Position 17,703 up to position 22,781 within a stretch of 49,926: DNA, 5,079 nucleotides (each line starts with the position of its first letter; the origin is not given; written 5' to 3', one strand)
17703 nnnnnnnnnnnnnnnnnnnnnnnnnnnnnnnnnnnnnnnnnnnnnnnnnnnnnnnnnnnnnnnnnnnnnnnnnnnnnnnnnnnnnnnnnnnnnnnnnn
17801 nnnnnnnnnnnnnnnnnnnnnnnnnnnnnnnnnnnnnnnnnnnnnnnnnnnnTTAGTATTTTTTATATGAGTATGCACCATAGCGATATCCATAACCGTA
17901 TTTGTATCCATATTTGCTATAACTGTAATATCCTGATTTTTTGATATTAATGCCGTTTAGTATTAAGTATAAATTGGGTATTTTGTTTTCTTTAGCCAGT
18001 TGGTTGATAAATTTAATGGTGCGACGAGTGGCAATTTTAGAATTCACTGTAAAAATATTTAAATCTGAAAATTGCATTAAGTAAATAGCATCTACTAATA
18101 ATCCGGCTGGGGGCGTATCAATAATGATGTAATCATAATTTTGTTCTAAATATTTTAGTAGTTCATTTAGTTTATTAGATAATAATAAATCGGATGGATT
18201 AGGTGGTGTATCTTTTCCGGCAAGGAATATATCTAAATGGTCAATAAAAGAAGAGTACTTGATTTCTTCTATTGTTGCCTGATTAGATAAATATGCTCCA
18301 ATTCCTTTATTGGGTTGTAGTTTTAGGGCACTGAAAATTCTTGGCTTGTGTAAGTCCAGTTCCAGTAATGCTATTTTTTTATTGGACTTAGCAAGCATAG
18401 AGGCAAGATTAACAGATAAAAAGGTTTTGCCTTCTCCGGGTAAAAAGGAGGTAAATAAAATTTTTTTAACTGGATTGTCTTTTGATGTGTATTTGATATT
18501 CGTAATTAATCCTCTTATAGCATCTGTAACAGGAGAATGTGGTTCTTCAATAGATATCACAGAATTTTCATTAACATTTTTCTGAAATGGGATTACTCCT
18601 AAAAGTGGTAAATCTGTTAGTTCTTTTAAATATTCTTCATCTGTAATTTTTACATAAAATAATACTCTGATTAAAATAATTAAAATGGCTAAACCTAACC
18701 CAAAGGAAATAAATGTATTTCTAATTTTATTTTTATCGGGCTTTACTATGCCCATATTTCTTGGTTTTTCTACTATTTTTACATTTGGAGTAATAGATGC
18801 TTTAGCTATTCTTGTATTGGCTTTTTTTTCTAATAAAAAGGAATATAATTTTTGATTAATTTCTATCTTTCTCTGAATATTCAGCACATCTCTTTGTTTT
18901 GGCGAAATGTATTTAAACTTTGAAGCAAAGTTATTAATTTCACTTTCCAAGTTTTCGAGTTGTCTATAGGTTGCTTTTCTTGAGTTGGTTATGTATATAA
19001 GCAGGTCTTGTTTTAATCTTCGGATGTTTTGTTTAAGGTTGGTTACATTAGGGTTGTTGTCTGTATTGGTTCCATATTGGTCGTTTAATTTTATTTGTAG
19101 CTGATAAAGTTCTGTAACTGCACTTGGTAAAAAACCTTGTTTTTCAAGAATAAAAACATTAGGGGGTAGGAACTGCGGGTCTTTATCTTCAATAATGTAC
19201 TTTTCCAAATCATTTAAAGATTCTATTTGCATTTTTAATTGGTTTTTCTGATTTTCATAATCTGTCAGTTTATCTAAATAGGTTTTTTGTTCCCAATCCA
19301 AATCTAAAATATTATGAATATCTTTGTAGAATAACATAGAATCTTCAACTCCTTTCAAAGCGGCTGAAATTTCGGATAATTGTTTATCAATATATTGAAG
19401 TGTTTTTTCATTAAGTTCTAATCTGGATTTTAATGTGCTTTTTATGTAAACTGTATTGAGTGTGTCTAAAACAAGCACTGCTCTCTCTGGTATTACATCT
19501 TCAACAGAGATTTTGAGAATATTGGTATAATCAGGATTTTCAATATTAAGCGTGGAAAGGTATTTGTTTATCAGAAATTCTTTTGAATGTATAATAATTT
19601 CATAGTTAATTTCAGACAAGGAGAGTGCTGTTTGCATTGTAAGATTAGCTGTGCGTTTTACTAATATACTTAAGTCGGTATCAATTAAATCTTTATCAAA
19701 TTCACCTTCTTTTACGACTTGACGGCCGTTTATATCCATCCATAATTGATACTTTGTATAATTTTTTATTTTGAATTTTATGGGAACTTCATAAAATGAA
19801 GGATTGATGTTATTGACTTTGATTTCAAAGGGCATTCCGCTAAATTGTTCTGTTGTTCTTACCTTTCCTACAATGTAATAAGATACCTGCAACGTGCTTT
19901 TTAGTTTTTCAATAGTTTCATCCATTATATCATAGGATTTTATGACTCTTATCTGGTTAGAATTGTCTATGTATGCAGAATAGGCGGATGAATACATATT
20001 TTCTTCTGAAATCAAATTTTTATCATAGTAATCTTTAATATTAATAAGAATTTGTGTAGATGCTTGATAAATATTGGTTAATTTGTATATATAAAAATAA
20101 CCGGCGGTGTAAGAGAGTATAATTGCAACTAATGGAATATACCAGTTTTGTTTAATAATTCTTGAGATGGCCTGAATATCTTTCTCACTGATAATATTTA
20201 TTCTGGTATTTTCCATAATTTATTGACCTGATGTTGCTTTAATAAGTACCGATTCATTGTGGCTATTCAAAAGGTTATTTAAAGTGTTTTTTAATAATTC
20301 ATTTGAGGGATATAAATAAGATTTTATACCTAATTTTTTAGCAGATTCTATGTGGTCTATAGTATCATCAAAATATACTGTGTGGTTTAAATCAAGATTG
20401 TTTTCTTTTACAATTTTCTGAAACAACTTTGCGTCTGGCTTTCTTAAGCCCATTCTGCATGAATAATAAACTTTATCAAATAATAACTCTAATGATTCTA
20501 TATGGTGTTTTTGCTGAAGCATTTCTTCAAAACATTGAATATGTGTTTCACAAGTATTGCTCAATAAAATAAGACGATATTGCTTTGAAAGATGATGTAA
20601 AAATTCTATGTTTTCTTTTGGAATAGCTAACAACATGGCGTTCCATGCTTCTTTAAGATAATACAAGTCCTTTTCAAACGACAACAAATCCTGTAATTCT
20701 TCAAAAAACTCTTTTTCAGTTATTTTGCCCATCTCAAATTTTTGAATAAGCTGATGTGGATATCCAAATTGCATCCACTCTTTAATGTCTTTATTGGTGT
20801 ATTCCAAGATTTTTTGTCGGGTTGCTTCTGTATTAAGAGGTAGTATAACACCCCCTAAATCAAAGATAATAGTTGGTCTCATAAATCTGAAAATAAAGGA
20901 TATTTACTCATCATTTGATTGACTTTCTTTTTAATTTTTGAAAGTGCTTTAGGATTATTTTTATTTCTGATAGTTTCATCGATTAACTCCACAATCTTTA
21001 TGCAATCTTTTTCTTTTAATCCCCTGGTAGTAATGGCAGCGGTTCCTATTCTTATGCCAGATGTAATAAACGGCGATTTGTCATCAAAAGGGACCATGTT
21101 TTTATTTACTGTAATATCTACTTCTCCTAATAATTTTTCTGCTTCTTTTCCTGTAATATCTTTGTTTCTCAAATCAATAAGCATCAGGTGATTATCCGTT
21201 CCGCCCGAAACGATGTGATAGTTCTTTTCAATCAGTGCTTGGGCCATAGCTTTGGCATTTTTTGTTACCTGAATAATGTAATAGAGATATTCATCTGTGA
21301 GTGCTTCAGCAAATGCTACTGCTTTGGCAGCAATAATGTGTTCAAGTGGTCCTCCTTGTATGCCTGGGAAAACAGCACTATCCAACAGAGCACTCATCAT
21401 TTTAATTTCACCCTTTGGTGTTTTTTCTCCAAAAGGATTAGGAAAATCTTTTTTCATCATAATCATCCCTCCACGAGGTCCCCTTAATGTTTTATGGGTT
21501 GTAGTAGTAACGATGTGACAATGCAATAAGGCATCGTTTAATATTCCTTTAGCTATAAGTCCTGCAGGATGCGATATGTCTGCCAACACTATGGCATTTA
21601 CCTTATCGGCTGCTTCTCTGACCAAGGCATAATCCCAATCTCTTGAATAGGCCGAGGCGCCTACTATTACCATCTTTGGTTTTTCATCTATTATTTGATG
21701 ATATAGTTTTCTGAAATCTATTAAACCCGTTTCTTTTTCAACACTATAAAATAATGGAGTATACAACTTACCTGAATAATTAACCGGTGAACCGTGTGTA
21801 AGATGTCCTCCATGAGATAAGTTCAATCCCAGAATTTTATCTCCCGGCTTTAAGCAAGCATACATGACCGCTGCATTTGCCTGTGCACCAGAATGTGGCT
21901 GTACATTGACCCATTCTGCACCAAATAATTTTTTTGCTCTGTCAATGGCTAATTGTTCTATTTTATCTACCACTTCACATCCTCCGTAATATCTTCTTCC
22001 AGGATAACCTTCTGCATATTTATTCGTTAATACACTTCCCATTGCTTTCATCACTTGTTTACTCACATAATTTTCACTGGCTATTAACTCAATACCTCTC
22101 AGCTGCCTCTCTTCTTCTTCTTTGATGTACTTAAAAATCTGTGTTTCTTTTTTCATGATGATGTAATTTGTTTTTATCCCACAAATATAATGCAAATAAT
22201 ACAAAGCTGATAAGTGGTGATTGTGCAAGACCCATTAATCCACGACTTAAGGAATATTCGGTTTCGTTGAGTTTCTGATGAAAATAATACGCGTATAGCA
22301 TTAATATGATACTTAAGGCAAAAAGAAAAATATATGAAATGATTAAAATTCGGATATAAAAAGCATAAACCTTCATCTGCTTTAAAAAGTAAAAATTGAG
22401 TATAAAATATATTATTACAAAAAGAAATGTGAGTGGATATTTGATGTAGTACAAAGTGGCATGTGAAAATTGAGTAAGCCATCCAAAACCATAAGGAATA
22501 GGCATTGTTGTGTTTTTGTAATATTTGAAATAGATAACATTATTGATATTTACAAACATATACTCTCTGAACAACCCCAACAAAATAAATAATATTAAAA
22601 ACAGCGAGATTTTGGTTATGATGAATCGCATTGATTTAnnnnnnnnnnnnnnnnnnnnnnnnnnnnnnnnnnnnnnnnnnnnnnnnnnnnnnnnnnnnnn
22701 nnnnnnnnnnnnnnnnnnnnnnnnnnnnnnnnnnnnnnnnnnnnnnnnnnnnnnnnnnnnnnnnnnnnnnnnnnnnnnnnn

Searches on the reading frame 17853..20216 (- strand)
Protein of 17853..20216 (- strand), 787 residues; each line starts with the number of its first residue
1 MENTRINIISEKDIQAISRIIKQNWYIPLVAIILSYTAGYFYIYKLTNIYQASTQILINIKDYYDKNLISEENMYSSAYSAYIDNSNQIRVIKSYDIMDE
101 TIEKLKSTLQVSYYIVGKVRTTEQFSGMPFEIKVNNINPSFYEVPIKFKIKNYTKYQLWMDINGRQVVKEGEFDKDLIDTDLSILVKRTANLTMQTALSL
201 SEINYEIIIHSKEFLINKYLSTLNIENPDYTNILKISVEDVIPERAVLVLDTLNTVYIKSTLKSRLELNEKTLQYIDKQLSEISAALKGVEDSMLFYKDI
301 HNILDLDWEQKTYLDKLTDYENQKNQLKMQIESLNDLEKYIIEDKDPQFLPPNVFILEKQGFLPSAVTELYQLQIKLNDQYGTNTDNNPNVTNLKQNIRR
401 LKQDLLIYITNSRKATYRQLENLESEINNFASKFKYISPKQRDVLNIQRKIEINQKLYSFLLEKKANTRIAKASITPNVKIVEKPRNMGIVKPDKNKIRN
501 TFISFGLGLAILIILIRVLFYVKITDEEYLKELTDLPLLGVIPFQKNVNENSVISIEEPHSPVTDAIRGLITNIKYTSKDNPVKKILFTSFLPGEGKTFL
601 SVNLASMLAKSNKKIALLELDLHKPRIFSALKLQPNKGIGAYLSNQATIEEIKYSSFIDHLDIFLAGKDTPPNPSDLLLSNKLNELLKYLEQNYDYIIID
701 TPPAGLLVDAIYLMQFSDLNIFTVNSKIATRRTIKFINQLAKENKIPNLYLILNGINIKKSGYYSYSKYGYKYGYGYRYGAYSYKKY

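Call 21: search_protein_families(library=pfam, proteins=[window:17853-20216:-], max_evalue=0.001)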
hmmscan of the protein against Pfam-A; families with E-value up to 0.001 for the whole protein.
window:17853-20216:- (787 aa): 5 families
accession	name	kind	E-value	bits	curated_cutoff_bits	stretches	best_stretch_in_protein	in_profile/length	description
PF13614.12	AAA_31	-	1.4e-12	48.4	27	1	584-729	2-152/177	AAA domain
PF10609.15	ParA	-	1.2e-08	35.1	27.1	1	586-752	6-171/246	NUBPL iron-transfer P-loop NTPase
PF13807.11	GNVR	-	4.6e-08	33.3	27.7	1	441-518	3-81/82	G-rich domain on putative tyrosine kinase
PF01656.29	CbiA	-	4.2e-07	30.4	25.4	1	587-754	2-81/125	CobQ/CobB/MinD/ParA nucleotide binding domain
PF02706.20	Wzz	-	7.9e-07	29.7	25.5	1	13-105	4-91/91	Chain length determinant protein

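Call 24: search_protein_families(library=ncbifam, proteins=[window:17853-20216:-], max_evalue=0.00001)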
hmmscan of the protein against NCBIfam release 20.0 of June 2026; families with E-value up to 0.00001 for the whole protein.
window:17853-20216:- (787 aa): 14 families
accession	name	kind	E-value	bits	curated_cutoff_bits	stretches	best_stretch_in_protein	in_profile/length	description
NF008568.0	PRK11519.1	equivalog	6.9e-55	186.5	1068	2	420-774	348-716/720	tyrosine-protein kinase Wzc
NF007350.0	PRK09841.1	equivalog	2e-41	141.9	1248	2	418-775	342-722/726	tyrosine-protein kinase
TIGR01007.1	eps_fam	subfamily_domain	2.3e-37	128.5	108.05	1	568-770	4-204/204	polysaccharide biosynthesis tyrosine autokinase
TIGR01005.1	eps_transp_fam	subfamily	2.1e-27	95.6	411.7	1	557-782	520-742/754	exopolysaccharide transport protein family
TIGR03018.1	pepcterm_TyrKin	hypoth_equivalog_domain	6.4e-26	91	230.65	1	554-742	2-198/207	XrtA-associated tyrosine autokinase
TIGR03007.1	pepcterm_ChnLen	equivalog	8.9e-19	67.1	278.85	1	212-404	102-290/498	XrtA system polysaccharide chain length determinant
TIGR03029.1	EpsG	equivalog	3.8e-18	65.6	313.8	1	551-710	71-229/274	chain length determinant protein tyrosine kinase EpsG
TIGR01969.1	minD_arch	subfamily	8.2e-11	41.6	201.75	1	588-756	5-170/251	cell division ATPase MinD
TIGR01006.1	polys_exp_MPA1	subfamily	6.7e-09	35.5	296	0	11-136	7-127/226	CspC family polysaccharide chain length determinant protein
TIGR03017.1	EpsF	equivalog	2.1e-07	30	422.75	1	213-542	113-443/444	chain length determinant protein EpsF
NF041136.1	MrpORP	equivalog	3e-07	30.1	450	1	584-703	6-124/365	iron-sulfur cluster carrier protein MrpORP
TIGR01968.1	minD_bact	equivalog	4.7e-07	29.4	212.9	0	677-757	95-174/261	septum site-determining protein MinD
NF047398.1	AAA_KGGVGR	domain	3.4e-06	27.5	90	0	584-650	3-72/190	KGGVGR-motif variant AAA ATPase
NF041546.1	ParA_partition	equivalog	4.4e-06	26.4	180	0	681-754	64-140/203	ParA family partition ATPase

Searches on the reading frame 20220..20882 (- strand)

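Call 21: search_protein_families(library=pfam, proteins=[window:20220-20882:-], max_evalue=0.001)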
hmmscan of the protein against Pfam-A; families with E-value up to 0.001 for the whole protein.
window:20220-20882:- (220 aa): 2 families
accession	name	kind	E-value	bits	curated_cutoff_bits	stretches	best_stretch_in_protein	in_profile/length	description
PF13419.12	HAD_2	-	2.3e-12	47.8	23.8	1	5-189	1-176/178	Haloacid dehalogenase-like hydrolase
PF00702.32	Hydrolase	-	2.7e-11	44.7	26.4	1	4-185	3-191/191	haloacid dehalogenase-like hydrolase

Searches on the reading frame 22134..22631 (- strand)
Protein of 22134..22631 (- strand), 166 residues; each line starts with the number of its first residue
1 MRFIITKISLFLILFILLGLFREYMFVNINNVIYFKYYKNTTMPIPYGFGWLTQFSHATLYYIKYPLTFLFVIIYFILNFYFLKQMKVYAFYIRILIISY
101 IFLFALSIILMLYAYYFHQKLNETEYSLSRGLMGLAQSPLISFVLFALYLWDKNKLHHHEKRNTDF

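Call 3: search_protein_families(library=ncbifam, proteins=[window:22134-22631:-], max_evalue=10)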
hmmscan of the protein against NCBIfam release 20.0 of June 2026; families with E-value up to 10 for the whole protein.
seq(166 aa): 1 family
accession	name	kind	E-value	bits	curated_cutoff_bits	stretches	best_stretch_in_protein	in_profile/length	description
NF046082.1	assoc_w_XrtX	equivalog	9.3e-08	31.9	75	1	7-151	6-146/147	XrtX-associated membrane protein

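Call 4: search_protein_families(library=pfam, proteins=[window:22134-22631:-], max_evalue=10)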
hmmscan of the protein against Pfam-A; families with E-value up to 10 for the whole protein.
seq(166 aa): 0 families
